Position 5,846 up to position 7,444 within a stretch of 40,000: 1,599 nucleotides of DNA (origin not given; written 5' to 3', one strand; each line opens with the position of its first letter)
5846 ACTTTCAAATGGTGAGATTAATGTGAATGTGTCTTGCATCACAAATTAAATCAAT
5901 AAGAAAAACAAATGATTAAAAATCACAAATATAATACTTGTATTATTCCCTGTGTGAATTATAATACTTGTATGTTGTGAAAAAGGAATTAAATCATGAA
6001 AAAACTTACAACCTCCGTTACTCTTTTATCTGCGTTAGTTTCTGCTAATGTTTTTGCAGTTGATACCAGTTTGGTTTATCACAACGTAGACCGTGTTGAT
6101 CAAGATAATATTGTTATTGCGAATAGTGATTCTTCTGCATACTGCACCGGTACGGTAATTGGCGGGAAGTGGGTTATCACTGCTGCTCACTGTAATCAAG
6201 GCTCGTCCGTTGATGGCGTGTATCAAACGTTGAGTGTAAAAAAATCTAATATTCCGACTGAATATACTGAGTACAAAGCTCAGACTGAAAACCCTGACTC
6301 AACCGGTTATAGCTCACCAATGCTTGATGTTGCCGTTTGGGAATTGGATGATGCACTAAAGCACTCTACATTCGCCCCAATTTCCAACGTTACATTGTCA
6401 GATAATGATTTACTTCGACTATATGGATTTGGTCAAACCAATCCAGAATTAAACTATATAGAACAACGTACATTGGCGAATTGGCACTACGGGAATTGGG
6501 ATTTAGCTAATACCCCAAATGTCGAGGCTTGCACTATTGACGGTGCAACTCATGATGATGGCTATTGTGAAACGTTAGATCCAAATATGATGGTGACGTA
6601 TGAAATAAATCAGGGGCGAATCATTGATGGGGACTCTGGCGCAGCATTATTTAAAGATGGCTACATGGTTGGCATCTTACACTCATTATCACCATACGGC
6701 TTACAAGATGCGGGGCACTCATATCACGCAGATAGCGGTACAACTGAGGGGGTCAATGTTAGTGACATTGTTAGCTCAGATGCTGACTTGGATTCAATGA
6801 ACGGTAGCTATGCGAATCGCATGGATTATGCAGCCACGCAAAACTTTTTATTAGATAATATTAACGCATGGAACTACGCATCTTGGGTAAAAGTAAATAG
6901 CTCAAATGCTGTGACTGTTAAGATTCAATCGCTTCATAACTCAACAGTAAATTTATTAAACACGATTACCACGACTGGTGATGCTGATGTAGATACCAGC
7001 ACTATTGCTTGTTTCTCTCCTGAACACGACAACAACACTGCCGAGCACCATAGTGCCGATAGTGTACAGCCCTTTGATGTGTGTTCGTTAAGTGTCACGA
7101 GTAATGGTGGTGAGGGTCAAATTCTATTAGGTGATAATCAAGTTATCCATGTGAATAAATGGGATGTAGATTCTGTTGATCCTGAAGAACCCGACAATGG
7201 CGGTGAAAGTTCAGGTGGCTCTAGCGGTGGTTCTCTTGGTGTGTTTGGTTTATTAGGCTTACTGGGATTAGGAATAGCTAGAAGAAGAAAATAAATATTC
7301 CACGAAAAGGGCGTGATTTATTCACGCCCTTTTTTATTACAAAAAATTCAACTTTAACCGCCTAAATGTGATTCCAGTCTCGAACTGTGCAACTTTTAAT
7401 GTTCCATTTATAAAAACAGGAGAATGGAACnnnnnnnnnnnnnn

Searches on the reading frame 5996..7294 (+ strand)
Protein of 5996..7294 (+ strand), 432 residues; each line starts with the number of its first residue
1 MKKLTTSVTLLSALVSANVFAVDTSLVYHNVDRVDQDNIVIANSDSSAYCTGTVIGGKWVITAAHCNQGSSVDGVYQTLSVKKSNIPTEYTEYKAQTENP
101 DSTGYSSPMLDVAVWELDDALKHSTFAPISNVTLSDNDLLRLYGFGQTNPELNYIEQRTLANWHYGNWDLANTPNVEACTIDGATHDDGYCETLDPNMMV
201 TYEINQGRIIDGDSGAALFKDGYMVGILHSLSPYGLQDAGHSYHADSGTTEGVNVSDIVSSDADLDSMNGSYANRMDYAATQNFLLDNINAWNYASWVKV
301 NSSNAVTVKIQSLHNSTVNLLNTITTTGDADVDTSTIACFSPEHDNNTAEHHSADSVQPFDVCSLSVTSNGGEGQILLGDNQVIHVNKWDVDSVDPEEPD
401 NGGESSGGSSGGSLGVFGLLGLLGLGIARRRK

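Call 4: search_protein_families(library=pfam, proteins=[window:5996-7294:+], max_evalue=0.1)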
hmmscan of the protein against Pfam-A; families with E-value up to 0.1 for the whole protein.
window:5996-7294:+ (432 aa): 2 families
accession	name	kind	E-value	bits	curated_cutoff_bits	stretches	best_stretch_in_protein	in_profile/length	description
PF00089.32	Trypsin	-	1.3e-10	41.9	20.6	1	42-228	19-195/220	Trypsin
PF13365.12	Trypsin_2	-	1.4e-06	29.5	27.6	1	50-227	1-144/144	Trypsin-like peptidase domain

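Call 5: search_protein_families(library=ncbifam, proteins=[window:5996-7294:+], max_evalue=0.1)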
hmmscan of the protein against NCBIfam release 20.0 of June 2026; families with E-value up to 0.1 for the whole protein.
window:5996-7294:+ (432 aa): 3 families
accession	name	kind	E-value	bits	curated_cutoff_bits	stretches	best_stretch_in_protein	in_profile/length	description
NF038115.1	SVAGG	subfamily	0.0018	17.4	150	1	392-432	377-407/407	SVAGG family GlyGly-CTERM protein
TIGR03901.2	MYXO-CTERM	domain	0.0041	17.5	20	1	405-431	7-32/34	MYXO-CTERM sorting domain-containing protein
TIGR03501.1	GlyGly_CTERM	domain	0.0089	16.7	15.5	1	410-431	1-22/22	GlyGly-CTERM sorting domain-containing protein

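Call 36: search_solved_structures(query=window:5996-7294:+, max_evalue=0.001)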
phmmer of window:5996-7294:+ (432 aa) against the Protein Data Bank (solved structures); distinct sequences matched with E-value up to 0.001: 18.
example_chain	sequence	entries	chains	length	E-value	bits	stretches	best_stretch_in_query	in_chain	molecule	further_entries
5jbb_S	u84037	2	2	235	3.5e-05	26.1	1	40-137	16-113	Coagulation factor IX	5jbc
2wpi_S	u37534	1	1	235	3.5e-05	26.1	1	40-137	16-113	COAGULATION FACTOR IXA HEAVY CHAIN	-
5jba_S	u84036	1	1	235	3.5e-05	26.1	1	40-137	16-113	Coagulation factor IX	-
5jb8_S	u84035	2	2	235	3.5e-05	26.1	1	40-137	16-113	Coagulation factor IX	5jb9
6rfk_S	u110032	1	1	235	4e-05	25.9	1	40-137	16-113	Coagulation factor IX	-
6x5l_A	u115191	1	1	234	4.1e-05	25.9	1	40-137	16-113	Coagulation factor IX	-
1rfn_A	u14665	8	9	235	4.1e-05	25.8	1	40-137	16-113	PROTEIN (COAGULATION FACTOR IX) | Coagulation factor IX | Coagulation factor IX heavy chain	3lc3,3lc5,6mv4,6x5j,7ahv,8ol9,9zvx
4yzu_A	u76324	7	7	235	4.2e-05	25.8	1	40-137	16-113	Coagulation factor IX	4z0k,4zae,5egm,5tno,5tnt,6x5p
3kcg_H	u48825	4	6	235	4.2e-05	25.8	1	40-137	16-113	Coagulation factor IXa heavy chain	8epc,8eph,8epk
2wph_S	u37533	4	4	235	4.8e-05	25.6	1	40-136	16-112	COAGULATION FACTOR IXA HEAVY CHAIN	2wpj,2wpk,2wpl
2wpm_S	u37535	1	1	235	4.8e-05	25.6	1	40-136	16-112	COAGULATION FACTOR IXA HEAVY CHAIN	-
1pfx_C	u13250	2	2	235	6.8e-05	25.1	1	40-138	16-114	FACTOR IXA | Coagulation Factor IXa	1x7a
12bn_E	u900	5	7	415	0.00011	24.5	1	40-136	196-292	Coagulation factor IX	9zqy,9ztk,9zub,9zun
9l6q_C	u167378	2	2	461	0.00013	24.2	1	40-136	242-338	Coagulation factor IX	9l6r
1bqy_A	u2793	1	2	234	0.00035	22.8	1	39-151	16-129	PLASMINOGEN ACTIVATOR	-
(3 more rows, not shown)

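Call 50: find_related_loci(query=A5, collection=genome_contigs, flank=10000)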
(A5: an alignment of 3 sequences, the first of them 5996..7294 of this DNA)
Query A5 (432 aa) in genome_contigs; peptide patterns used: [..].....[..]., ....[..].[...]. (x = any residue, [..] = any of these).
46 stretches matched a pattern, but none encodes a relative of the query by tblastn (E <= 1e-3).

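Call 59: search_dna_similar(query=window:5996-7294:+, collection=plasmids, mode=protein, max_evalue=0.001, max_rows=10)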
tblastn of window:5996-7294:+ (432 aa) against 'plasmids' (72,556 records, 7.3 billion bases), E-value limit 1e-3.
Records with a match: 123; places in all: 125; records where one place covers at least 80% of the query: 88.
Best place of each record, by identity: <60% 123.
By first word of the organism name: Vibrio 101; Shewanella 12; Aeromonas 4; Aliivibrio 3; Photobacterium 2; Dongshaea 1.
By predicted mobility (MOB-suite, as given by PLSDB): mobilizable 90; non-mobilizable 24; conjugative 9.
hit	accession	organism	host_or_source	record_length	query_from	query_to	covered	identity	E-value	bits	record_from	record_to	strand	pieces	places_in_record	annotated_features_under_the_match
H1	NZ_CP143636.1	Shewanella xiamenensis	-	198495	28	391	84%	46.0%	3e-91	308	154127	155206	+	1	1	trypsin-like serine protease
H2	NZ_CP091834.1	Shewanella xiamenensis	hospital wastewater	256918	28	391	84%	46.0%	3e-91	308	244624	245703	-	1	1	trypsin-like serine protease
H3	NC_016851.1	Aliivibrio fischeri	Euprymna scolopes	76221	37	388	81%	30.8%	2e-29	128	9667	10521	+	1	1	trypsin-like serine protease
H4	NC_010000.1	Shewanella baltica OS195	-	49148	31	400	86%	27.5%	1e-19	99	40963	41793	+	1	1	trypsin-like serine protease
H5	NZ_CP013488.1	Vibrio alginolyticus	seawater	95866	36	388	82%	28.7%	1e-17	93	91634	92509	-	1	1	trypsin-like peptidase domain-containing protein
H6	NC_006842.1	Aliivibrio fischeri ES114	-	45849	18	388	86%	27.3%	1e-18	96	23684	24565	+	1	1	trypsin-like serine protease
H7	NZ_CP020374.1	Shewanella khirikhana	Penaeus (Litopenaeus) vannamei ...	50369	31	388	83%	27.2%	3e-17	92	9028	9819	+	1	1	trypsin-like serine protease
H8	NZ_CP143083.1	Shewanella khirikhana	shrimp,mixed culture,intestine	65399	31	388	83%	27.2%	3e-17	92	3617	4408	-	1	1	trypsin-like serine protease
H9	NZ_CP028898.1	Dongshaea marina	bacteria cell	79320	18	401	89%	25.4%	2e-10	71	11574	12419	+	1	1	S1 family peptidase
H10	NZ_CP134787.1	Vibrio vulnificus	Anguilla bicolor,cell culture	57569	31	388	83%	27.2%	1e-13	81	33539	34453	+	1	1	S1 family peptidase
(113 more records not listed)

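Call 61: get_annotated_region(hit=H1, flank=7000)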
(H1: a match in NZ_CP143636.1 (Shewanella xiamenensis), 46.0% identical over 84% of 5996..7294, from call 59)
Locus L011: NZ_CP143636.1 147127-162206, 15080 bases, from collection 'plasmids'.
description: Shewanella xiamenensis strain 8M38 plasmid pXY8M38-1, complete sequence
organism: Shewanella xiamenensis (NCBI taxid 332186)
taxonomy: Bacteria; Pseudomonadota; Gammaproteobacteria; Alteromonadales; Shewanellaceae; Shewanella; Shewanella xiamenensis
host: -; source: -; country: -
typing (MOB-suite, as given by PLSDB): non-mobilizable
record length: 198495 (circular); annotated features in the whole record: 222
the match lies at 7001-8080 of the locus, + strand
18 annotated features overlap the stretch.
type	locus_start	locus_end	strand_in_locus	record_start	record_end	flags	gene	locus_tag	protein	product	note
CDS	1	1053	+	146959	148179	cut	-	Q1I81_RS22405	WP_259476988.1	hypothetical protein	-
CDS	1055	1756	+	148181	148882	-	-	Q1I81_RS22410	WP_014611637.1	hypothetical protein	-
CDS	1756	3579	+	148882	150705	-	-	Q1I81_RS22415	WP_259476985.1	ATPase, T2SS/T4P/T4SS family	-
CDS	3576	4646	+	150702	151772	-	-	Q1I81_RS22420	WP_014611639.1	type II secretion system F family protein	-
CDS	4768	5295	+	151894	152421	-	-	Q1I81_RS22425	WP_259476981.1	prepilin-type N-terminal cleavage/methylation domain-containing protein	-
CDS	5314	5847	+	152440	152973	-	-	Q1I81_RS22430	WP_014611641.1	hypothetical protein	-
CDS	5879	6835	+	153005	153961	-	-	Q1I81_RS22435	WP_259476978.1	type II secretion system protein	-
CDS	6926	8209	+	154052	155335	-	-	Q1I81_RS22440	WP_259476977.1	trypsin-like serine protease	GO:0006508 - proteolysis [Evidence IEA]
CDS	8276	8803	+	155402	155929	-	-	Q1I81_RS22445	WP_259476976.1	hypothetical protein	-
CDS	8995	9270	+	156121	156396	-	-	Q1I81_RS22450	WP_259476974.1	RAQPRD family integrative conjugative element protein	-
CDS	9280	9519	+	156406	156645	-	-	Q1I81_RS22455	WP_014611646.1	DUF3262 family protein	-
CDS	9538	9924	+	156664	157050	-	-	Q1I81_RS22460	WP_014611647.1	DUF2976 domain-containing protein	-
CDS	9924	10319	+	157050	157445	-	-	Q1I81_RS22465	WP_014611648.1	DUF3487 family protein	-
CDS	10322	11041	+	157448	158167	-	-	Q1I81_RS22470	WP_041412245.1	PFL_4703 family integrating conjugative element protein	GO:0008150 - biological_process [Evidence IEA]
CDS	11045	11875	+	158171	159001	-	-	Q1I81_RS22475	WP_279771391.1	DUF3438 family protein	-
CDS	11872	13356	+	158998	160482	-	-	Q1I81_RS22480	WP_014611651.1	TIGR03752 family integrating conjugative element protein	GO:0008150 - biological_process [Evidence IEA]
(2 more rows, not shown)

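Call 62: get_annotated_region(hit=H6, flank=7000)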
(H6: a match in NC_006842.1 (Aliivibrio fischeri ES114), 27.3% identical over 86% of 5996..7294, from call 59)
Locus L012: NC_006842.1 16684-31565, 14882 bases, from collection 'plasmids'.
description: Aliivibrio fischeri ES114 plasmid pES100, complete sequence
organism: Aliivibrio fischeri ES114 (NCBI taxid 312309)
taxonomy: Bacteria; Pseudomonadota; Gammaproteobacteria; Vibrionales; Vibrionaceae; Aliivibrio; Aliivibrio fischeri; Aliivibrio fischeri ES114
host: -; source: -; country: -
typing (MOB-suite, as given by PLSDB): conjugative; replicon rep_cluster_1462; relaxase MOBP; mating-pair formation MPF_T
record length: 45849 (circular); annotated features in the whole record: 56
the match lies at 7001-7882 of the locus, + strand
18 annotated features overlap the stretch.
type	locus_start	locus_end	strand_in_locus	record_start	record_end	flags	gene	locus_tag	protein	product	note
CDS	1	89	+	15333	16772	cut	-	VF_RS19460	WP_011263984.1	hypothetical protein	-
CDS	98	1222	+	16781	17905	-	-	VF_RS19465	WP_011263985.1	hypothetical protein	-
CDS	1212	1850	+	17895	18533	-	-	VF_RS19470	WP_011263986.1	hypothetical protein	-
CDS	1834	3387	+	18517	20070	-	-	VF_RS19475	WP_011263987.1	ATPase, T2SS/T4P/T4SS family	-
CDS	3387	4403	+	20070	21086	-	-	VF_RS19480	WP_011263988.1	hypothetical protein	-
CDS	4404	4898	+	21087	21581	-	-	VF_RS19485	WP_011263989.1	hypothetical protein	-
CDS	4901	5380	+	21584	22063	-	-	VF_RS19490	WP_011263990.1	transporter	-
CDS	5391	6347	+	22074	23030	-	-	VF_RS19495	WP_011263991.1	hypothetical protein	-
CDS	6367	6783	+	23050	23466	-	-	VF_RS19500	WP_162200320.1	hypothetical protein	-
CDS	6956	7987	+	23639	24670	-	-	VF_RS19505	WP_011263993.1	trypsin-like serine protease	GO:0006508 - proteolysis [Evidence IEA]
CDS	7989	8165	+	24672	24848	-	-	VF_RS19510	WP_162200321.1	hypothetical protein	-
CDS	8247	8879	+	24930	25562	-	-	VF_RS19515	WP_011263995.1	hypothetical protein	-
CDS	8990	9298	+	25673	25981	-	-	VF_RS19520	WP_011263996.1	TrbC/VirB2 family protein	-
CDS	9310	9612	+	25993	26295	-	-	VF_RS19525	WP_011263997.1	VirB3 family type IV secretion system protein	-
CDS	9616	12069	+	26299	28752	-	-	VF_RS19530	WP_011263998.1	VirB4 family type IV secretion/conjugal transfer ATPase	-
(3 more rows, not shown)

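Call 66: get_annotated_region(hit=H4, flank=3000)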
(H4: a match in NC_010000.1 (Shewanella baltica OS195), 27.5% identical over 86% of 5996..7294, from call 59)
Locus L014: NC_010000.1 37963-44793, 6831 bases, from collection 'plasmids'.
description: Shewanella baltica OS195 plasmid pS19503, complete sequence
organism: Shewanella baltica OS195 (NCBI taxid 399599)
taxonomy: Bacteria; Pseudomonadota; Gammaproteobacteria; Alteromonadales; Shewanellaceae; Shewanella; Shewanella baltica; Shewanella baltica OS195
host: -; source: -; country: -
typing (MOB-suite, as given by PLSDB): conjugative; relaxase MOBP; mating-pair formation MPF_T
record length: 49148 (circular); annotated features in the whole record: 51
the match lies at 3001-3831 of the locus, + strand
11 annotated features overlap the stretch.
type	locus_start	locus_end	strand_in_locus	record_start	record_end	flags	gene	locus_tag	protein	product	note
CDS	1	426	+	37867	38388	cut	-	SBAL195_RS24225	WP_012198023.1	hypothetical protein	-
CDS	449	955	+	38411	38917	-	-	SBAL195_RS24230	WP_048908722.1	hypothetical protein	-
CDS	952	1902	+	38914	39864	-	-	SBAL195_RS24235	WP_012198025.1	hypothetical protein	-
CDS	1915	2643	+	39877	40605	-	-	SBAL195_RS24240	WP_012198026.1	hypothetical protein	-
CDS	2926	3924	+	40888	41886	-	-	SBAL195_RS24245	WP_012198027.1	trypsin-like serine protease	GO:0006508 - proteolysis [Evidence IEA]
CDS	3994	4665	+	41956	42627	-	-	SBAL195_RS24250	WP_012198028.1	hypothetical protein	-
CDS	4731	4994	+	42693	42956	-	-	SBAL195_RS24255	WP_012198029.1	hypothetical protein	-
CDS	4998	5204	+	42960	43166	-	-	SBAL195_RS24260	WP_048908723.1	hypothetical protein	-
CDS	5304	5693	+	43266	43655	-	-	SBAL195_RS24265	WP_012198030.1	hypothetical protein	-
CDS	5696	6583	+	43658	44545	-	-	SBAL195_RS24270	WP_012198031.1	hypothetical protein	-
CDS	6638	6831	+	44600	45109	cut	traF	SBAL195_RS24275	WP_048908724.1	conjugative transfer signal peptidase TraF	-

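Call 67: get_annotated_region(hit=H10, flank=3000)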
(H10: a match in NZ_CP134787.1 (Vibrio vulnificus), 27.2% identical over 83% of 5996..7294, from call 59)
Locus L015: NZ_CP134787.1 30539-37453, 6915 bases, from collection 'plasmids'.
description: Vibrio vulnificus strain GCU-01 plasmid pVv_GCU-01-3, complete sequence
organism: Vibrio vulnificus (NCBI taxid 672)
taxonomy: Bacteria; Pseudomonadota; Gammaproteobacteria; Vibrionales; Vibrionaceae; Vibrio; Vibrio vulnificus
host: -; source: Anguilla bicolor,cell culture; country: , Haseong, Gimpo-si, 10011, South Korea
typing (MOB-suite, as given by PLSDB): mobilizable; relaxase MOBC
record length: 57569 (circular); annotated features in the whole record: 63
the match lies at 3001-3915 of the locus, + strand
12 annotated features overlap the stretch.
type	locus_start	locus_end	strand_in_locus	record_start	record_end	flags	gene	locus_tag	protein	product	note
CDS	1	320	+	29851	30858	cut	-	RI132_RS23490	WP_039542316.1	hypothetical protein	-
CDS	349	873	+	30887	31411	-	-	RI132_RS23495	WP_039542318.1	hypothetical protein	-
CDS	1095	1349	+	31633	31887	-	-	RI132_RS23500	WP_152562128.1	hypothetical protein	-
CDS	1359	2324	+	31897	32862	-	-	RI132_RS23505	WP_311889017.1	type II secretion system protein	-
CDS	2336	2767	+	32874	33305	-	-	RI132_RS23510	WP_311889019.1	hypothetical protein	-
CDS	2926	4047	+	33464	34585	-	-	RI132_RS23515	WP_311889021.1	S1 family peptidase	-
CDS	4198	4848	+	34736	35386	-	-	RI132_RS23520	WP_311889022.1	hypothetical protein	-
CDS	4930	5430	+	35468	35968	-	-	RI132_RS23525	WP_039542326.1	lytic transglycosylase domain-containing protein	-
CDS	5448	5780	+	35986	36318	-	-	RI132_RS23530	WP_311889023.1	hypothetical protein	-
CDS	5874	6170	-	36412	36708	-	-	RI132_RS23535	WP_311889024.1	hypothetical protein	-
CDS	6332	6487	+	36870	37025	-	-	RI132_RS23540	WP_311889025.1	hypothetical protein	-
CDS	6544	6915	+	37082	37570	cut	-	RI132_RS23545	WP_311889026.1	conjugal transfer protein TraL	-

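Call 68: get_annotated_region(hit=H9, flank=3000)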
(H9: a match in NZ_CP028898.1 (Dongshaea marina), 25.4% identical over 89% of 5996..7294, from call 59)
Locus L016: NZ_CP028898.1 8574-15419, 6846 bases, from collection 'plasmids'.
description: Dongshaea marina strain DM2 plasmid unnamed, complete sequence
organism: Dongshaea marina (NCBI taxid 2047966)
taxonomy: Bacteria; Pseudomonadota; Gammaproteobacteria; Aeromonadales; Aeromonadaceae; Dongshaea; Dongshaea marina
host: -; source: bacteria cell; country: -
typing (MOB-suite, as given by PLSDB): mobilizable; relaxase MOBP
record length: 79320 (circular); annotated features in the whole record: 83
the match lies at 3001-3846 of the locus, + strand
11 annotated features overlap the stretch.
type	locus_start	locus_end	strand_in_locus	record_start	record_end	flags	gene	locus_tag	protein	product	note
CDS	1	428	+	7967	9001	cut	-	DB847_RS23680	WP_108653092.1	hypothetical protein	-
CDS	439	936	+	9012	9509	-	-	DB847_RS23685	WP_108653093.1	hypothetical protein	-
CDS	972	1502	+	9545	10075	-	-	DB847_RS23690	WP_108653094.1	hypothetical protein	-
CDS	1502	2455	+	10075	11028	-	-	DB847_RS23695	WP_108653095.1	hypothetical protein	-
CDS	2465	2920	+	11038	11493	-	-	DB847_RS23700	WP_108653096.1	hypothetical protein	-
CDS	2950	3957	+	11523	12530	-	-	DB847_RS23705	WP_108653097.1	S1 family peptidase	-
CDS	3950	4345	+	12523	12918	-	-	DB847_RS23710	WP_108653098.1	H-NS family nucleoid-associated regulatory protein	GO:0006355 - regulation of DNA-templated transcription [Evidence IEA]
CDS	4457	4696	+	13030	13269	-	-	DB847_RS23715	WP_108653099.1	hypothetical protein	-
CDS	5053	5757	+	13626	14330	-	-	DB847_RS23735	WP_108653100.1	endonuclease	-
CDS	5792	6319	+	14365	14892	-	-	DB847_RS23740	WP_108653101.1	lipocalin family protein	-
CDS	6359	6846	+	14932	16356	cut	-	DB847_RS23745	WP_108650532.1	IS4 family transposase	-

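Call 69: get_annotated_region(hit=H3, flank=3000)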
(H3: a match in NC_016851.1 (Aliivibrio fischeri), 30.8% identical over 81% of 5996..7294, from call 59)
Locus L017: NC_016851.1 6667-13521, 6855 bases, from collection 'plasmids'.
description: Aliivibrio fischeri plasmid pKB1A97-67, complete sequence
organism: Aliivibrio fischeri (NCBI taxid 668)
taxonomy: Bacteria; Pseudomonadota; Gammaproteobacteria; Vibrionales; Vibrionaceae; Aliivibrio; Aliivibrio fischeri
host: -; source: Euprymna scolopes; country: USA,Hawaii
typing (MOB-suite, as given by PLSDB): conjugative; relaxase MOBH; mating-pair formation MPF_G
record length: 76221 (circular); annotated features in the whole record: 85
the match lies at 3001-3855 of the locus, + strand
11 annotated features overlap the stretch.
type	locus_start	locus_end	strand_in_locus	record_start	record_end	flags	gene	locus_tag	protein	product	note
CDS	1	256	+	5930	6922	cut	-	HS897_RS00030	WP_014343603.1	type II secretion system F family protein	-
CDS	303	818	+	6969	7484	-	-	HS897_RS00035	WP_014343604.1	hypothetical protein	-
CDS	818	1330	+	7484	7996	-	-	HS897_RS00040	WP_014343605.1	hypothetical protein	-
CDS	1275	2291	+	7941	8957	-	-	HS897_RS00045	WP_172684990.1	type II secretion system protein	-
CDS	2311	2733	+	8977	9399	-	-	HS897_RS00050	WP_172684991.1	hypothetical protein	-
CDS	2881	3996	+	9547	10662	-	-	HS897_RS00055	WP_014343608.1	trypsin-like serine protease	GO:0006508 - proteolysis [Evidence IEA]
CDS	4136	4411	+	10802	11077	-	-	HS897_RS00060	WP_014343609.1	HU family DNA-binding protein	GO:0030261 - chromosome condensation [Evidence IEA]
CDS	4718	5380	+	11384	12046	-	-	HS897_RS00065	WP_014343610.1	hypothetical protein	-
CDS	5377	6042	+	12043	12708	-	-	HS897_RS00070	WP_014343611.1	TIGR03759 family integrating conjugative element protein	GO:0008150 - biological_process [Evidence IEA]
CDS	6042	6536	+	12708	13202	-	-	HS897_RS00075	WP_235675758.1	hypothetical protein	-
CDS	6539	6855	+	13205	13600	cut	-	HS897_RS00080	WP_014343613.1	integrating conjugative element protein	-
